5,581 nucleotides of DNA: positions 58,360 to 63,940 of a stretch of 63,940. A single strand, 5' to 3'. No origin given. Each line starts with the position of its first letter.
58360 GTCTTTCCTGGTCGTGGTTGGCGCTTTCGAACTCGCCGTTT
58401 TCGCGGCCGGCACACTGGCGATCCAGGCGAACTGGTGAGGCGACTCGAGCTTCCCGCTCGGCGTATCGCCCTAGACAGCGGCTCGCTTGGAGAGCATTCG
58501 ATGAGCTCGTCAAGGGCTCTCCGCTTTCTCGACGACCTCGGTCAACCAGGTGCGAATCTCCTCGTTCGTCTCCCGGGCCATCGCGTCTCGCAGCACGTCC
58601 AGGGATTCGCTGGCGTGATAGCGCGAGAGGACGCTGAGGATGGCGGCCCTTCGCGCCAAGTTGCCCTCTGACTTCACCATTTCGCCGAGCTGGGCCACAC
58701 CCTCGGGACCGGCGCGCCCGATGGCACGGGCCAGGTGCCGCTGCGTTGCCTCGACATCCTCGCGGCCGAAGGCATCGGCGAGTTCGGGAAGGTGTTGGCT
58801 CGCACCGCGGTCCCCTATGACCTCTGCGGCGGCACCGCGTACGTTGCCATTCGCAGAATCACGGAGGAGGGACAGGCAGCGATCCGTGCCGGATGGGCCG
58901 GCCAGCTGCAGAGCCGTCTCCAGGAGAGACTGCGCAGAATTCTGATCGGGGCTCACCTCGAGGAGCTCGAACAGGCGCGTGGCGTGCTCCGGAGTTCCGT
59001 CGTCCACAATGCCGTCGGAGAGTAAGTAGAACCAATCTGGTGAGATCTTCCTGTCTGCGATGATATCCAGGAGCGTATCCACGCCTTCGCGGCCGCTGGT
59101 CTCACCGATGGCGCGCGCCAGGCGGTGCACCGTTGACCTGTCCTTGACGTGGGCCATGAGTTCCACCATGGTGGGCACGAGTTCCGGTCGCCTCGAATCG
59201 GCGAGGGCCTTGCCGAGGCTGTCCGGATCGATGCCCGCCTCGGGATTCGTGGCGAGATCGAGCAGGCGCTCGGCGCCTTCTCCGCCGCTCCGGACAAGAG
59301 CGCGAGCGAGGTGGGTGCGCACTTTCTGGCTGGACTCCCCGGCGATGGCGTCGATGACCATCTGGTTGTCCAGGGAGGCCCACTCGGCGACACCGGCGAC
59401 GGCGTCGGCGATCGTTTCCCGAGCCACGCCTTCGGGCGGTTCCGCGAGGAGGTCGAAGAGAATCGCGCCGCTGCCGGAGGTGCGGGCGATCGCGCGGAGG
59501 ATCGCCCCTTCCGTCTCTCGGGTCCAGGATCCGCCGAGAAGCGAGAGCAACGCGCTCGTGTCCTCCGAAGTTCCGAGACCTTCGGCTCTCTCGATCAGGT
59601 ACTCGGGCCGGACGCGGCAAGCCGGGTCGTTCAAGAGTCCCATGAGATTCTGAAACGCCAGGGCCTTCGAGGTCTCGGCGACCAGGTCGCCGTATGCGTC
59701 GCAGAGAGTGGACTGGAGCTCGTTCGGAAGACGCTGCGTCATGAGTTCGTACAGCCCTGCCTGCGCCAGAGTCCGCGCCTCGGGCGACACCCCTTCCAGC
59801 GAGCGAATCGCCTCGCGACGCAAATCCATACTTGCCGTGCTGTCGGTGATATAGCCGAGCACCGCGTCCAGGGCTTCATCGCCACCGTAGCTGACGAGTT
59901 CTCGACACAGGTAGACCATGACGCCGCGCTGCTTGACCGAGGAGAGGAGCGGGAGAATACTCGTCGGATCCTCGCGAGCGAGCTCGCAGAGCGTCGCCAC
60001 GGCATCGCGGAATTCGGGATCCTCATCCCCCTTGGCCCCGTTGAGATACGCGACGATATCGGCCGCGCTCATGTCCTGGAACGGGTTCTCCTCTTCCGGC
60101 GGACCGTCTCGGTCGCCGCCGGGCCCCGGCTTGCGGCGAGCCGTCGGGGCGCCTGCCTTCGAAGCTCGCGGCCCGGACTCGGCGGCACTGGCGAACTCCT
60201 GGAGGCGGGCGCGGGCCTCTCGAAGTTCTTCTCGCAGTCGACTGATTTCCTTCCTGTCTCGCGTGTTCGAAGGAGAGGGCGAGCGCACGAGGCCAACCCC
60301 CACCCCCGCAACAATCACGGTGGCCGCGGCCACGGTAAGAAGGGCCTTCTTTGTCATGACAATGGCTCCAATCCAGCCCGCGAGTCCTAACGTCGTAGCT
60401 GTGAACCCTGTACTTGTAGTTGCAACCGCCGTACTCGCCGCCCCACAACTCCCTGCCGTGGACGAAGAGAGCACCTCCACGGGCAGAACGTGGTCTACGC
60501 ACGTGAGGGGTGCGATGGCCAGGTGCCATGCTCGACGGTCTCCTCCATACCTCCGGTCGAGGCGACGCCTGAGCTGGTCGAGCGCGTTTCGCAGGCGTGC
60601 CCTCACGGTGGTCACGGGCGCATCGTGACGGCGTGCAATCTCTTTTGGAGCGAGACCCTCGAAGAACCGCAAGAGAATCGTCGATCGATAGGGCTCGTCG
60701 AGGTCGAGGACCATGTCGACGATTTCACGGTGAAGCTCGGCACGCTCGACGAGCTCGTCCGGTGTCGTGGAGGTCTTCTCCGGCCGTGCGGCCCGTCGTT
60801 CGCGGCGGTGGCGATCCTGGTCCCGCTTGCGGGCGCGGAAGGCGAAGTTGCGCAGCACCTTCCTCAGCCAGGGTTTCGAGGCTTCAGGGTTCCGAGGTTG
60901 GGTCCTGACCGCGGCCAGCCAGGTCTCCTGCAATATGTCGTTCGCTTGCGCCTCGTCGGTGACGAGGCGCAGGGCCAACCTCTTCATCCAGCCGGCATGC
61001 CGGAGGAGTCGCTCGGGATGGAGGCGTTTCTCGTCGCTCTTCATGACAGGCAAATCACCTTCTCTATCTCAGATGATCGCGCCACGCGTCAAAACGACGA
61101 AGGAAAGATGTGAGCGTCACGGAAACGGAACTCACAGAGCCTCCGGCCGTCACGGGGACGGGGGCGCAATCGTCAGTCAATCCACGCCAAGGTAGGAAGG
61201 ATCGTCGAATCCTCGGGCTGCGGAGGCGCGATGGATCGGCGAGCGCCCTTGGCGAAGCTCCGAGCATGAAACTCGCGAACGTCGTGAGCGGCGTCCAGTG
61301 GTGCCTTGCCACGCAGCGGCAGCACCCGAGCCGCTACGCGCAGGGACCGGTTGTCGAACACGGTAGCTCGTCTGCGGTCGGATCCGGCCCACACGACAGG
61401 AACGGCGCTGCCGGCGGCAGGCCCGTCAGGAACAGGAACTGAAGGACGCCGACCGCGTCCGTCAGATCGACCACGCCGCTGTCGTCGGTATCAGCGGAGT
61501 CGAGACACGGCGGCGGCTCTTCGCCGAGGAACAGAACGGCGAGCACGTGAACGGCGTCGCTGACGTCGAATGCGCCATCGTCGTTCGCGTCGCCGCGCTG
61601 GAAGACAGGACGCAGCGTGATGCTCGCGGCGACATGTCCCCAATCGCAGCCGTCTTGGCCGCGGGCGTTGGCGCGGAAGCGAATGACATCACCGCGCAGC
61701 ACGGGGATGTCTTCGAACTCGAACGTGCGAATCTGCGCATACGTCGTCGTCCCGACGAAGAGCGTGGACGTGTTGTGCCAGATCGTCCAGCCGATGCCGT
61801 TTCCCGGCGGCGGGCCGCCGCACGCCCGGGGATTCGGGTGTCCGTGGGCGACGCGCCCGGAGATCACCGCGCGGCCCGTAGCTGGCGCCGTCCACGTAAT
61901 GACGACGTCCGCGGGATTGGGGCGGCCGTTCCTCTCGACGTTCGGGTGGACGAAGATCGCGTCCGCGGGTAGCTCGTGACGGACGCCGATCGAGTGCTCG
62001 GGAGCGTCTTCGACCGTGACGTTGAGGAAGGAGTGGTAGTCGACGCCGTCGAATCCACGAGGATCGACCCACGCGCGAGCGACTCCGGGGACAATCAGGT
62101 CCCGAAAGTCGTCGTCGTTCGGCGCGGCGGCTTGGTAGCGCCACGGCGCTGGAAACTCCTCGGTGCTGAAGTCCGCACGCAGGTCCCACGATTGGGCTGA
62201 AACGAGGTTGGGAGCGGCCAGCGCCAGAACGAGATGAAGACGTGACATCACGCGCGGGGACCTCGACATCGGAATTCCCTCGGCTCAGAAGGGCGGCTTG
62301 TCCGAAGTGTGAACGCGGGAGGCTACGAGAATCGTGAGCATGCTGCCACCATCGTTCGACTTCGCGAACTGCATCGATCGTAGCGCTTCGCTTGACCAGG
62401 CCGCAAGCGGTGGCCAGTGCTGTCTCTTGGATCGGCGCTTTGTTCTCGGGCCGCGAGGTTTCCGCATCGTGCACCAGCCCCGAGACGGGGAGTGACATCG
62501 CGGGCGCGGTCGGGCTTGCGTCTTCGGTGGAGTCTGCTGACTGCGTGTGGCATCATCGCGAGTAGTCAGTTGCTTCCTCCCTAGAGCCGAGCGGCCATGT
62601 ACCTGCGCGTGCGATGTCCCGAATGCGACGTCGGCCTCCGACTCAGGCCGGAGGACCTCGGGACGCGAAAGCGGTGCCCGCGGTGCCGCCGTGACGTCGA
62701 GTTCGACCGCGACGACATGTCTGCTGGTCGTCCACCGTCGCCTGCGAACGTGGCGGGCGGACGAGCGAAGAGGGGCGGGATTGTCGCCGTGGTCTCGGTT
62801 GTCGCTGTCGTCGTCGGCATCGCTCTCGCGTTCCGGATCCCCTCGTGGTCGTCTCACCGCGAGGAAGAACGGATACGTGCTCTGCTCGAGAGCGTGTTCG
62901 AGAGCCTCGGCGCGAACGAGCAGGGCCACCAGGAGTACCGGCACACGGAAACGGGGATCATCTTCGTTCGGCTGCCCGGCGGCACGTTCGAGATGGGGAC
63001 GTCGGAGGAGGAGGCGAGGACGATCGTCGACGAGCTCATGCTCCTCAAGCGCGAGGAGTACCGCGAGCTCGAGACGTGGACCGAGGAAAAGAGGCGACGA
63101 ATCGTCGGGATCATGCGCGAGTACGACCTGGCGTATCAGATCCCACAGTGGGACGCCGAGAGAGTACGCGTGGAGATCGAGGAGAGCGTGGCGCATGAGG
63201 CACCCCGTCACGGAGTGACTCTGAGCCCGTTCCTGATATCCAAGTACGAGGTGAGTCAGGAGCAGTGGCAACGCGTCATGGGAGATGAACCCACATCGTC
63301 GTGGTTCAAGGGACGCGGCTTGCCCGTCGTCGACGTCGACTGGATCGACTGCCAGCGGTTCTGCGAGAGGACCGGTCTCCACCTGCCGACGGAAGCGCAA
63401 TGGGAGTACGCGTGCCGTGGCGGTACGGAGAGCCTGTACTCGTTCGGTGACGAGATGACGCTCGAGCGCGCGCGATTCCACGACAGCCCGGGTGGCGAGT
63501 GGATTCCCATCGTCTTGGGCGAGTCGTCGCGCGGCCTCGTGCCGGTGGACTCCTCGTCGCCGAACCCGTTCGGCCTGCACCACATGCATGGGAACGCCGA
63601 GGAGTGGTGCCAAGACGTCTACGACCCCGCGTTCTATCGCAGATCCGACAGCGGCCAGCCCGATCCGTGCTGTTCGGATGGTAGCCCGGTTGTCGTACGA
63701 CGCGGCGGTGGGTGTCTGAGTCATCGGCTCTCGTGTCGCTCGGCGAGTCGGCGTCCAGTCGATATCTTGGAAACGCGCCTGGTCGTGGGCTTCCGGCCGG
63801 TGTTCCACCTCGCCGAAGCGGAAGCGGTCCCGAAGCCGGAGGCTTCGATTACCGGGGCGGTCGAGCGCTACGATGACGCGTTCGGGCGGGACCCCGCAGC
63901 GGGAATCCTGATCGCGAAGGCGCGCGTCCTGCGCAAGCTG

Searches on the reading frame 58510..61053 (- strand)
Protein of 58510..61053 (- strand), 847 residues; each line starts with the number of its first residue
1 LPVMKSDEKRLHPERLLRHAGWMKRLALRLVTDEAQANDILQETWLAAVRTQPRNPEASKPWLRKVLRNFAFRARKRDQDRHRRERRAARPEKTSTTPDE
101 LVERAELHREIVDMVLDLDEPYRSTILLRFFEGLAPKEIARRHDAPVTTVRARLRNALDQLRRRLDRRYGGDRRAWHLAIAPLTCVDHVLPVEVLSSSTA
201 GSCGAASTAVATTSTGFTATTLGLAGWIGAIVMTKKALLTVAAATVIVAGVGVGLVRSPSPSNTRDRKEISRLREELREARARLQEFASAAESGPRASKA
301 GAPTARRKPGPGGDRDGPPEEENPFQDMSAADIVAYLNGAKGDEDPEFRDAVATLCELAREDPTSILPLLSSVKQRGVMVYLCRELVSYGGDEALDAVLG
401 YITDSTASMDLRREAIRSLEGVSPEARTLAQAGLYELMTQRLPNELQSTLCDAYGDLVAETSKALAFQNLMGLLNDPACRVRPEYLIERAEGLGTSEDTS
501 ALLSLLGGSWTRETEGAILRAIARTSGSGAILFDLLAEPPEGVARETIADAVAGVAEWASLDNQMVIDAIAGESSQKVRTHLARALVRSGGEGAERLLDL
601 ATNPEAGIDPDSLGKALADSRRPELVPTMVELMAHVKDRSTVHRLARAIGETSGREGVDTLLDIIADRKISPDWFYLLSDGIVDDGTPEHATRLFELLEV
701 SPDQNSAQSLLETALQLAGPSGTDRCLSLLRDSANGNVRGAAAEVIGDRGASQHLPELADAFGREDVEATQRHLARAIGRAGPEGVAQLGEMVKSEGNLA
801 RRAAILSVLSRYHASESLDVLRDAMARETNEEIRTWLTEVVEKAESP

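Call 43: search_protein_families(library=pfam, proteins=[window:58510-61053:-], max_evalue=0.01)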
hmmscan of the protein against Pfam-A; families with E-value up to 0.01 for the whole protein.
window:58510-61053:- (847 aa): 4 families
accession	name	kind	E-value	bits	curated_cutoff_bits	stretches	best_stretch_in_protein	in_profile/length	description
PF13646.12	HEAT_2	-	6.5e-19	68.4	27.7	2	758-840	4-86/88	HEAT repeats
PF08281.18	Sigma70_r4_2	-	3.9e-10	39.7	25.7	1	109-161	2-54/54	Sigma-70, region 4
PF04542.20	Sigma70_r2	-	3.8e-07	30.2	24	1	18-79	4-69/71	Sigma-70 region 2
PF04545.22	Sigma70_r4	-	5.2e-06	26.3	24.1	1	118-162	5-49/50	Sigma-70, region 4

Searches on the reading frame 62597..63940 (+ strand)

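Call 10: search_protein_families(library=pfam, proteins=[window:62597-63940:+])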
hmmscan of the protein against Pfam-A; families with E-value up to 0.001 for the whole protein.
window:62597-63940:+ (448 aa): 1 family
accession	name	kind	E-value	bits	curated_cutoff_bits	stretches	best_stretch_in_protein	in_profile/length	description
PF03781.23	FGE-sulfatase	-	9.2e-37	127.5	23.3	1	198-400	23-252/255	Sulfatase-modifying factor enzyme 1-like domain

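Call 73: search_protein_families(library=ncbifam, proteins=[window:62597-63940:+], max_evalue=0.01)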
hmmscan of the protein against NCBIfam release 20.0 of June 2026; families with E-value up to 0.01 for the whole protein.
window:62597-63940:+ (448 aa): 6 families
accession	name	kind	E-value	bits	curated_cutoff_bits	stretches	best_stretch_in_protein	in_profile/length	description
TIGR03525.2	GldK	equivalog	7.2e-14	51.9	350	1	259-356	254-352/408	T9SS ring complex lipoprotein PorK/GldK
NF051459.1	pyoverdine_PvdO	equivalog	1.1e-12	47.6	500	1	243-389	119-264/280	dihydropyoverdine dehydrogenase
TIGR03440.2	egtB_TIGR03440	equivalog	2.8e-09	36.6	360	1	243-345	275-355/413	ergothioneine biosynthesis protein EgtB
NF041186.1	SenA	equivalog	7.8e-08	32.1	420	1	242-344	271-324/382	selenoneine synthase SenA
TIGR03524.1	GldJ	equivalog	2.2e-07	30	458.2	1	316-345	339-368/559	gliding motility lipoprotein GldJ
TIGR03530.1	GldJ_short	equivalog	2.6e-06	26.6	382.9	1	320-353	295-328/396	gliding motility lipoprotein GldJ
